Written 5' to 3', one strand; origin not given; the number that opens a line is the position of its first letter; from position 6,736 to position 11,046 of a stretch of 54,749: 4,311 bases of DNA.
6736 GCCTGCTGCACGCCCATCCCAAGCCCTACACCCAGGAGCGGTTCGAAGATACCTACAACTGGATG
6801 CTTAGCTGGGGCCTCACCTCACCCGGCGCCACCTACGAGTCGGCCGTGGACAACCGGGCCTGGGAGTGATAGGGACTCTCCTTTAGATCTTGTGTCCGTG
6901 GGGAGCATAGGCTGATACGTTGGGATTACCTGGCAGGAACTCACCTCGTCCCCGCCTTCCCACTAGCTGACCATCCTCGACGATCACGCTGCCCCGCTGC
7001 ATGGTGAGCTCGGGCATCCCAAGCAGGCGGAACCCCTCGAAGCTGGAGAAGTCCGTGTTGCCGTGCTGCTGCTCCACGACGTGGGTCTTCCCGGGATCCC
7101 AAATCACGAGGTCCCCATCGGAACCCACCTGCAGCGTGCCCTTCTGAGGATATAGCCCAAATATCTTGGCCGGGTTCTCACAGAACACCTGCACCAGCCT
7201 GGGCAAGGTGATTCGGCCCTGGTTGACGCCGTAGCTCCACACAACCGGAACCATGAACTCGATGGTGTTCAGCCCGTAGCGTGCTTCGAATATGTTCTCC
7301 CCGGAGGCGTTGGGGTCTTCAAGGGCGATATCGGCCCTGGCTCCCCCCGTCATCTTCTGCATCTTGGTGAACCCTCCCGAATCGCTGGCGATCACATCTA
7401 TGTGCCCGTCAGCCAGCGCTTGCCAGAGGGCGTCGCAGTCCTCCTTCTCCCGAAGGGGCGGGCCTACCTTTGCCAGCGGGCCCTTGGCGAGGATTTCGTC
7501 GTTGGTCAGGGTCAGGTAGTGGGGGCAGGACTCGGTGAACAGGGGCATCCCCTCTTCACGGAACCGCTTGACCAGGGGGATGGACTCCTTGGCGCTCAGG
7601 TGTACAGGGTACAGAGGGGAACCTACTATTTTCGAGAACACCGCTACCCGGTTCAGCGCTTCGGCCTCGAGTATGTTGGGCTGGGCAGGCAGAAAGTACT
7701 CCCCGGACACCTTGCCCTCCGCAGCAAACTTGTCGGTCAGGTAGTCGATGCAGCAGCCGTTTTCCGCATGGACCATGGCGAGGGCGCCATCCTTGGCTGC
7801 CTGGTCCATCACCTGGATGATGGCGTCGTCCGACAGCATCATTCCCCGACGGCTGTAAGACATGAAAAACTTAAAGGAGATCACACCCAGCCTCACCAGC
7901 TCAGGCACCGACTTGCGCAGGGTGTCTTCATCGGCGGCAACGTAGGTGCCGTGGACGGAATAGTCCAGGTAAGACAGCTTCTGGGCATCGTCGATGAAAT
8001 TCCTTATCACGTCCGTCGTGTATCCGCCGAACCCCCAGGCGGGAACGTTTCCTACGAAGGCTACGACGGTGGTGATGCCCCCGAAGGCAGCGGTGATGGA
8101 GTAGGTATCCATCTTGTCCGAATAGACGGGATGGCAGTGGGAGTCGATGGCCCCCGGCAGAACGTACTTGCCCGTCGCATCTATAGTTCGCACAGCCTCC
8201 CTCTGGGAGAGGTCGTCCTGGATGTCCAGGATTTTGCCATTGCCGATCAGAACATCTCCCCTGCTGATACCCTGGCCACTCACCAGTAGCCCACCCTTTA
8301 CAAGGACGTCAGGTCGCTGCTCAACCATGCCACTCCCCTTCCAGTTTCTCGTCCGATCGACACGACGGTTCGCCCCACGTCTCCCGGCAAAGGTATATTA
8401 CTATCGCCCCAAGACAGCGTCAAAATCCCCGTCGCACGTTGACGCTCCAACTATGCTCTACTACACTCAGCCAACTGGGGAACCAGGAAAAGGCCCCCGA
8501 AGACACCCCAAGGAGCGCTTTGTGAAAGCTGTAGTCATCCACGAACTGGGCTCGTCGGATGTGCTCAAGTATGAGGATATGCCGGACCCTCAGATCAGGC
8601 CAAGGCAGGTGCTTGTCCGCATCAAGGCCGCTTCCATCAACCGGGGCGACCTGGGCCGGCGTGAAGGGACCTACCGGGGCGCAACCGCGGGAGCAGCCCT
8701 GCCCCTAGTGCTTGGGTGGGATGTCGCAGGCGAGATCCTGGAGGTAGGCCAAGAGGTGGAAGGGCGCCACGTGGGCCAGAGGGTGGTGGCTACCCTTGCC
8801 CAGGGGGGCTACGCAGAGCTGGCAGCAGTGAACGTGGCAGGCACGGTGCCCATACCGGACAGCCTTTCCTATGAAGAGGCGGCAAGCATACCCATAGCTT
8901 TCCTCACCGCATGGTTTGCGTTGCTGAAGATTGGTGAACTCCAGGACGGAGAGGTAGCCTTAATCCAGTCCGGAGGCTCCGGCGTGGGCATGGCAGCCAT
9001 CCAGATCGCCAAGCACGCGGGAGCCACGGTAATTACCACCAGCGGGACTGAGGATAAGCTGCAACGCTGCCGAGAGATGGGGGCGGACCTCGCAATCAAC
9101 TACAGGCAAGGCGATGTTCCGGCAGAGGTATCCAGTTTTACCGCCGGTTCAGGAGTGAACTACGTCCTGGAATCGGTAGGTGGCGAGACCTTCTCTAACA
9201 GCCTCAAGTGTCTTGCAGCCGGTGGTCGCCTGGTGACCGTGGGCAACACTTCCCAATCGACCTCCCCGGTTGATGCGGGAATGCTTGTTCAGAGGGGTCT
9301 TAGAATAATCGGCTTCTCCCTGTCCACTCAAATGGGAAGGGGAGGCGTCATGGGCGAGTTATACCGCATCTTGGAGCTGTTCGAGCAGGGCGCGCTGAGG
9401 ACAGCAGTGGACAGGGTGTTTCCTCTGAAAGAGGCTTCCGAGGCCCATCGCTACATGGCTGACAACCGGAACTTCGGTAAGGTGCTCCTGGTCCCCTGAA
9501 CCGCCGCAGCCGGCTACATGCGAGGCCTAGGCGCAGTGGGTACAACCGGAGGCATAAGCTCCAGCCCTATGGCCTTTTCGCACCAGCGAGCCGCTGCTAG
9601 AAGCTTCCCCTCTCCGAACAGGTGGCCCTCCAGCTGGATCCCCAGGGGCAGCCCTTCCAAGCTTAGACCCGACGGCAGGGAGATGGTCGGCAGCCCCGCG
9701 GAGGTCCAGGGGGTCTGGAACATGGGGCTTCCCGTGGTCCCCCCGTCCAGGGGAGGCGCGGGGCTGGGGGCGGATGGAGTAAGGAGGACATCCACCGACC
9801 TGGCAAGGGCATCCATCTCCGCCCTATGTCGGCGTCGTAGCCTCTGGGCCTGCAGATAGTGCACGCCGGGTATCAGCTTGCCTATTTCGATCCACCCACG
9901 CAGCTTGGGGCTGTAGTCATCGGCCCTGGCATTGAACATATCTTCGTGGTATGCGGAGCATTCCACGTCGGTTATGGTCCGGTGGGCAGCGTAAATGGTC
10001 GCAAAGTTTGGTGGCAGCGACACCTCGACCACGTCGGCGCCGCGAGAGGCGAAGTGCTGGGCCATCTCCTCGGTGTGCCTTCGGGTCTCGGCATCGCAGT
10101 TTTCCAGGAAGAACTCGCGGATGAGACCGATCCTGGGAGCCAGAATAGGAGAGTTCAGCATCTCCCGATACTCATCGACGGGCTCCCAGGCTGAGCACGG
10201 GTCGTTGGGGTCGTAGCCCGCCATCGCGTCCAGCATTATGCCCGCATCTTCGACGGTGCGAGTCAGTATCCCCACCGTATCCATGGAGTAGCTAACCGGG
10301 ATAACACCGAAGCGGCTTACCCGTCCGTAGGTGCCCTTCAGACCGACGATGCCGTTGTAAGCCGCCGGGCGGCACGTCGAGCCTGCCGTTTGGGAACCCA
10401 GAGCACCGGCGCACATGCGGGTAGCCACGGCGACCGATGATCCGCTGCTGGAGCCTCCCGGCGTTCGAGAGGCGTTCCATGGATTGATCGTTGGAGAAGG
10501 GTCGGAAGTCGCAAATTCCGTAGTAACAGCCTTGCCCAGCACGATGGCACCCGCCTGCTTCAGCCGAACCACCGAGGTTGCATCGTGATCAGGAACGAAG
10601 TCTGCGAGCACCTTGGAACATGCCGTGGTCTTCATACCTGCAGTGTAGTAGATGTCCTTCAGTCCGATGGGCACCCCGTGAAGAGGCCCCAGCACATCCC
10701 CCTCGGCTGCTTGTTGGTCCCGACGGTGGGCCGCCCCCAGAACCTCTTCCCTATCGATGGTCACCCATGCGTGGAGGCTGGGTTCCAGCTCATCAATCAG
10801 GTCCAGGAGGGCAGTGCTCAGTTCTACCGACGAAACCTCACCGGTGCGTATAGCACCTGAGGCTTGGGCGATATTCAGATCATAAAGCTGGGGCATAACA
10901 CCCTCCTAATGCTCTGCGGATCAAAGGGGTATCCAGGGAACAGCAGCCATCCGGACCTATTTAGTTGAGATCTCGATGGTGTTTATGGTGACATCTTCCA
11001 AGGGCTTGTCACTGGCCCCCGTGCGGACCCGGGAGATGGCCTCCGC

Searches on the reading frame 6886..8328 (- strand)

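Call 45: search_protein_families(library=ncbifam, proteins=[window:6886-8328:-], max_evalue=0.00001)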
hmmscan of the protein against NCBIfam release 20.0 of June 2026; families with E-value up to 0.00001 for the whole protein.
window:6886-8328:- (481 aa): 52 families (the best 25 are shown)
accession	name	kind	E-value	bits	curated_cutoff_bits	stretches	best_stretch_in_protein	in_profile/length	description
TIGR02033.1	D-hydantoinase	equivalog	4.4e-109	365.4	393.25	1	8-465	1-452/454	dihydropyrimidinase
NF009941.0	PRK13404.1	subfamily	5e-106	355.2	647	1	6-468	4-462/478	dihydropyrimidinase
TIGR03178.1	allantoinase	equivalog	9.9e-74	248.7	357.85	1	7-465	1-439/441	allantoinase AllB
NF004839.0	PRK06189.1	equivalog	1.3e-73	248.2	631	1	7-465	4-445/451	allantoinase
NF058539.1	ergo_uti2_ErtD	equivalog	6.7e-70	236.2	650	1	9-468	5-448/449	hydantoin-5-propionate amidohydrolase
NF002668.0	PRK02382.1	equivalog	4e-62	210.3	452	1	24-468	14-429/436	dihydroorotase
NF058538.1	ergo_util_ErtD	equivalog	2e-59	201.6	600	1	7-465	2-444/446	hydantoin-5-propionate amidohydrolase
TIGR00857.1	pyrC_multi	subfamily_domain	2.7e-59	201.2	279.05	1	22-452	4-411/412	dihydroorotase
NF005960.0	PRK08044.1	equivalog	1e-51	176.1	688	1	7-465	4-448/453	allantoinase AllB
NF006559.0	PRK09060.1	equivalog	7.5e-51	172.8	482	1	4-458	3-430/444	dihydroorotase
NF006836.0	PRK09357.1-1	equivalog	1.3e-46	159.2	538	1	9-456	5-430/432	dihydroorotase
NF006837.0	PRK09357.1-2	equivalog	1.6e-46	158.8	575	1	9-453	4-425/428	dihydroorotase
NF006844.0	PRK09357.2-5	equivalog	1.7e-46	159.1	701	1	8-448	4-418/422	dihydroorotase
NF005751.0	PRK07575.1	equivalog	2.5e-46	158.1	529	1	11-456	8-426/440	dihydroorotase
NF006841.0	PRK09357.2-2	equivalog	3.1e-46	157.9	640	1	23-451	18-418/421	dihydroorotase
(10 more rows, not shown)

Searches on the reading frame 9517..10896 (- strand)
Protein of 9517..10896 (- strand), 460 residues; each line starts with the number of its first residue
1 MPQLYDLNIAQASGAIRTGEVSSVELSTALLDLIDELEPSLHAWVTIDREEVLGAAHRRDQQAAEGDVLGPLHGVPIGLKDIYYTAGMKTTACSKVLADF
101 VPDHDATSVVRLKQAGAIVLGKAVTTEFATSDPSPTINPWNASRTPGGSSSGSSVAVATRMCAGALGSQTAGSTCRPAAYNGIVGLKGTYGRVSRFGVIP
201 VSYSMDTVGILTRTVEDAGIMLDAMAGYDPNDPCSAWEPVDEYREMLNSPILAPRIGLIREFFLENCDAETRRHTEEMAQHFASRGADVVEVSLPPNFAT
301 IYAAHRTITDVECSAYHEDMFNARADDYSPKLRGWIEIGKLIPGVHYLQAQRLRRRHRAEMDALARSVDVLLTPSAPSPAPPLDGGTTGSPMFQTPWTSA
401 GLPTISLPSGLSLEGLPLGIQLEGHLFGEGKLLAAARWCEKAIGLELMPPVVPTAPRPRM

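Call 45: search_protein_families(library=ncbifam, proteins=[window:9517-10896:-], max_evalue=0.00001)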
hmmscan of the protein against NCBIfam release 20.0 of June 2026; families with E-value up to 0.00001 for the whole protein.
window:9517-10896:- (460 aa): 26 families (the best 25 are shown)
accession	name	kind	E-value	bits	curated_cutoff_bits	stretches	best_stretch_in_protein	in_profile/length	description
TIGR00132.1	gatA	equivalog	7.1e-85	285.5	481.1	1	16-443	5-464/466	Asp-tRNA(Asn)/Glu-tRNA(Gln) amidotransferase subunit GatA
NF006631.0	PRK09201.1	equivalog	1.4e-76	258.1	461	1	6-441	6-453/466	AtzE family amidohydrolase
TIGR02715.1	amido_AtzE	subfamily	2.4e-75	254.2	425.75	1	9-440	2-445/452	AtzE family amidohydrolase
NF005688.0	PRK07488.1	equivalog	4.8e-75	253.3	532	1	3-445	7-468/474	indoleacetamide hydrolase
NF004815.0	PRK06169.1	equivalog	4.7e-73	246.3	506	1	14-447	17-463/471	amidase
NF006006.0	PRK08137.1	equivalog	2.1e-70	238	534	1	5-307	32-348/529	amidase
NF005686.0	PRK07486.1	subfamily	1.3e-61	208.8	465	1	4-376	11-394/486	amidase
NF005687.0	PRK07487.1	subfamily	1.6e-61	208.5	428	1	3-444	4-457/468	amidase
NF004816.0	PRK06170.1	equivalog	2.1e-61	208.1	503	1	9-450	14-489/493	amidase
NF005460.0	PRK07056.1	subfamily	2.7e-61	207.9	447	1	8-383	9-384/457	amidase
NF005565.0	PRK07235.1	subfamily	3.7e-61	207.3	545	2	63-297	79-321/506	amidase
NF006043.0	PRK08186.1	subfamily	6.6e-61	206.4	487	1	5-379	5-378/600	allophanate hydrolase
NF005450.0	PRK07042.1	equivalog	9.7e-59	199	458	1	2-444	2-453/464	amidase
NF004717.0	PRK06061.1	equivalog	3.1e-58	197.7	498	1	11-441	21-465/483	amidase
TIGR02713.1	allophanate_hyd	equivalog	4.3e-55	187.3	511.05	1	43-440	3-410/563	allophanate hydrolase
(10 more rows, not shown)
